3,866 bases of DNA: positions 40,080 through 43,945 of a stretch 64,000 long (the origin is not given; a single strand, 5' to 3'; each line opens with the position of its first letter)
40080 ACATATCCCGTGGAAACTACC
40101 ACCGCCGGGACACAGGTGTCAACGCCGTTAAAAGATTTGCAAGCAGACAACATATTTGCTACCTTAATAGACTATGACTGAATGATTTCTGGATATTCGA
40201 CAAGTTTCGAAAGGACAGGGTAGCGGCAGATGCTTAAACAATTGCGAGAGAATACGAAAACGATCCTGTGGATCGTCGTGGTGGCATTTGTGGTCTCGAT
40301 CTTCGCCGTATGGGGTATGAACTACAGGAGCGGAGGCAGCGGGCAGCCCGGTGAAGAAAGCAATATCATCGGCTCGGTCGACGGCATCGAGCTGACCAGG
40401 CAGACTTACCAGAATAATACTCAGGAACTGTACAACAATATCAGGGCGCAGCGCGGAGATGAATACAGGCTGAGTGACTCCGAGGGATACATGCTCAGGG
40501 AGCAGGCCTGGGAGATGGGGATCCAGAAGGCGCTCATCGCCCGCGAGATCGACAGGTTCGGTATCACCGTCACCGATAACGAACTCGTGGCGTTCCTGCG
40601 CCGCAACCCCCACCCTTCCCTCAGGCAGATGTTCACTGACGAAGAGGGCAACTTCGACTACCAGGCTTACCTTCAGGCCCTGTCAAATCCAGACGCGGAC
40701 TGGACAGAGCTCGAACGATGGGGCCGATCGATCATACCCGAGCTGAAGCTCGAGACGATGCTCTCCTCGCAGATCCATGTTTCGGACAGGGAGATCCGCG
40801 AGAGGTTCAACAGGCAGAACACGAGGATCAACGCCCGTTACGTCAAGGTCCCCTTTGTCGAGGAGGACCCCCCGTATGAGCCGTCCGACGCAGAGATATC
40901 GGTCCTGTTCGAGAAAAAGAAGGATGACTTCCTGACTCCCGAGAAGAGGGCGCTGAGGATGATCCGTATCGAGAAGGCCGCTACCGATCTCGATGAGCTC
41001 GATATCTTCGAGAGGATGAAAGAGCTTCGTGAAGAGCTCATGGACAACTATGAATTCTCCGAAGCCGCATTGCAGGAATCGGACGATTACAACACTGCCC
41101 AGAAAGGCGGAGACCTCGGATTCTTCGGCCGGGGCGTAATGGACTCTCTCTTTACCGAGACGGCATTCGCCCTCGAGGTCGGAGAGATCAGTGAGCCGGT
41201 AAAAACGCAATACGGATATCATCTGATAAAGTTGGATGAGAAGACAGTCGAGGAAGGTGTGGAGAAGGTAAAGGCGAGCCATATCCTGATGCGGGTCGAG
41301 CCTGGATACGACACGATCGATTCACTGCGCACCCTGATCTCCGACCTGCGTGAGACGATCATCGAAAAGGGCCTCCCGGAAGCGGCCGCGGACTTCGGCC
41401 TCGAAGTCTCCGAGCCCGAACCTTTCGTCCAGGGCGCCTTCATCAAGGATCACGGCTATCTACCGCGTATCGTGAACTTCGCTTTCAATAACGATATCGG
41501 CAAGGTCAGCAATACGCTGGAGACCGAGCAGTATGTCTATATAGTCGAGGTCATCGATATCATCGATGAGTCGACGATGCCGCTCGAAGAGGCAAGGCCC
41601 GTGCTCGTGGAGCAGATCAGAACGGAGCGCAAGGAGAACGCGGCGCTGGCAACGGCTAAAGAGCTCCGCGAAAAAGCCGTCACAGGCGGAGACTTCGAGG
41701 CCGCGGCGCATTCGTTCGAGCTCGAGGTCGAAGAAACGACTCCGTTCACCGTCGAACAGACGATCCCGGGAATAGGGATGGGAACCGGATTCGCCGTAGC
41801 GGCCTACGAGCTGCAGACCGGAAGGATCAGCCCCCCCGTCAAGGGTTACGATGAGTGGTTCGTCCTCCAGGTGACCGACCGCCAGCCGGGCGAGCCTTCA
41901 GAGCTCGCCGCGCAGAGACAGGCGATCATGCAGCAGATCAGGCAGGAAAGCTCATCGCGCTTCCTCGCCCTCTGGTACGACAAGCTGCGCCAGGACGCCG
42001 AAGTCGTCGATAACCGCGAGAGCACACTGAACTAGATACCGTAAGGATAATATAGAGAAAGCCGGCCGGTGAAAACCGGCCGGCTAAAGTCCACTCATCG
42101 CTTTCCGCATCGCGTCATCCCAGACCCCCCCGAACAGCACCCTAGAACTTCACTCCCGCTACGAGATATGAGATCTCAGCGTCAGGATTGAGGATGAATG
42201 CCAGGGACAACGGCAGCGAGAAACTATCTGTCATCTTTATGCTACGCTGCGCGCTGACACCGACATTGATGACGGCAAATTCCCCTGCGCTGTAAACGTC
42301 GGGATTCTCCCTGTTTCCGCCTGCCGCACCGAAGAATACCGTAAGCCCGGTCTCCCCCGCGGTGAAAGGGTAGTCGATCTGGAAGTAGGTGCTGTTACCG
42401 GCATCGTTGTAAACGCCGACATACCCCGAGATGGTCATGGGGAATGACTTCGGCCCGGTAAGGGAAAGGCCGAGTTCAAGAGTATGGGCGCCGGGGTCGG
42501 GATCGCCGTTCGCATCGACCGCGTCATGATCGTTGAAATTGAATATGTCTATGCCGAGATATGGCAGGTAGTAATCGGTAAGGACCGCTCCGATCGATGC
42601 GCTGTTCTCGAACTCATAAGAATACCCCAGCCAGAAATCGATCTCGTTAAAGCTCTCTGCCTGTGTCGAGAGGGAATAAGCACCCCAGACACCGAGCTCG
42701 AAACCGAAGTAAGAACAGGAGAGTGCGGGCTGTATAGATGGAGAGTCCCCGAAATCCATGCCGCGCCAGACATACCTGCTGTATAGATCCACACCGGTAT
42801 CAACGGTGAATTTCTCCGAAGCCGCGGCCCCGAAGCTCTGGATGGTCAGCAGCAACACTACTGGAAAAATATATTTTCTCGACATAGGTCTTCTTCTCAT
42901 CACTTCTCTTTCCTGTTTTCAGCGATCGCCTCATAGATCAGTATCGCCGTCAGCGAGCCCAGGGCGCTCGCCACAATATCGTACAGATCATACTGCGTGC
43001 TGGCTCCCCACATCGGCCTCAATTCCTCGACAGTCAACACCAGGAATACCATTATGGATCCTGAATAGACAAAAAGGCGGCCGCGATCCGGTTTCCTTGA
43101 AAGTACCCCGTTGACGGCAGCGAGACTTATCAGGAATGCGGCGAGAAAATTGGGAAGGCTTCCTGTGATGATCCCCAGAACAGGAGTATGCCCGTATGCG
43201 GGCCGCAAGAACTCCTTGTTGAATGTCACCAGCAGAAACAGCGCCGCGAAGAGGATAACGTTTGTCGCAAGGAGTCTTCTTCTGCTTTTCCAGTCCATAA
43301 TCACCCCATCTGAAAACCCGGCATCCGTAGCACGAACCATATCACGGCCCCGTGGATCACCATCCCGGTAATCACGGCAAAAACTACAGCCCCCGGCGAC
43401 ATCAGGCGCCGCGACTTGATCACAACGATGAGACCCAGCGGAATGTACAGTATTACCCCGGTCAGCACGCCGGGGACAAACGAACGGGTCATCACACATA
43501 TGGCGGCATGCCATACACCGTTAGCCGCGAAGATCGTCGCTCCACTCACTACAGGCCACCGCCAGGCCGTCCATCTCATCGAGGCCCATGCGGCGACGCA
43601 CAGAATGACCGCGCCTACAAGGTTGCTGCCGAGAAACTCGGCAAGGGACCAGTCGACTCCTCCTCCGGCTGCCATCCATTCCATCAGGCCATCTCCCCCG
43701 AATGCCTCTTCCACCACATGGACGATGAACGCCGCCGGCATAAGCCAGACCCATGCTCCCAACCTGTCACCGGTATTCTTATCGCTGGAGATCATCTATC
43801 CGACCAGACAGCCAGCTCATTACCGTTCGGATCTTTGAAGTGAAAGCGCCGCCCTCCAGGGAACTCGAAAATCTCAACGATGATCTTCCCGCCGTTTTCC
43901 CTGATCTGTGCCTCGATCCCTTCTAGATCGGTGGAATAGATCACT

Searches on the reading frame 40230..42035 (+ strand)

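Call 31: search_protein_families(library=pfam, proteins=[window:40230-42035:+], max_evalue=0.00001)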
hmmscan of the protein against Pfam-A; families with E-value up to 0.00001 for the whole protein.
window:40230-42035:+ (601 aa): 5 families
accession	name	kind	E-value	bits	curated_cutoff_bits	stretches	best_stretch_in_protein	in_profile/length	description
PF00639.27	Rotamase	-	2.3e-31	109.1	21.7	1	244-336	3-96/97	PPIC-type PPIASE domain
PF13623.11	SurA_N_2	-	9.1e-31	107.1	28.5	1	2-151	1-145/145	SurA-like N-terminal domain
PF13616.12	Rotamase_3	-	2.1e-28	99.7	22.5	1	231-338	11-115/116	PPIC-type PPIASE domain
PF13145.12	Rotamase_2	-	1.3e-25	91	27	2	218-339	1-109/121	PPIC-type PPIASE domain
PF13624.11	SurA_N_3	-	1.8e-24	86.9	27.2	1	1-153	1-140/162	SurA-like N-terminal domain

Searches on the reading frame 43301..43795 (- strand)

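Call 44: search_protein_families(library=pfam, proteins=[window:43301-43795:-], max_evalue=0.001)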
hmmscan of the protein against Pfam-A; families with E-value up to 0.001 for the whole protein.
window:43301-43795:- (164 aa): 1 family
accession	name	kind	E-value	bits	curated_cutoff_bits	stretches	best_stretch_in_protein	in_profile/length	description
PF13787.11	HXXEE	-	7.4e-13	49.7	25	1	17-123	1-113/114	Protein of unknown function with HXXEE motif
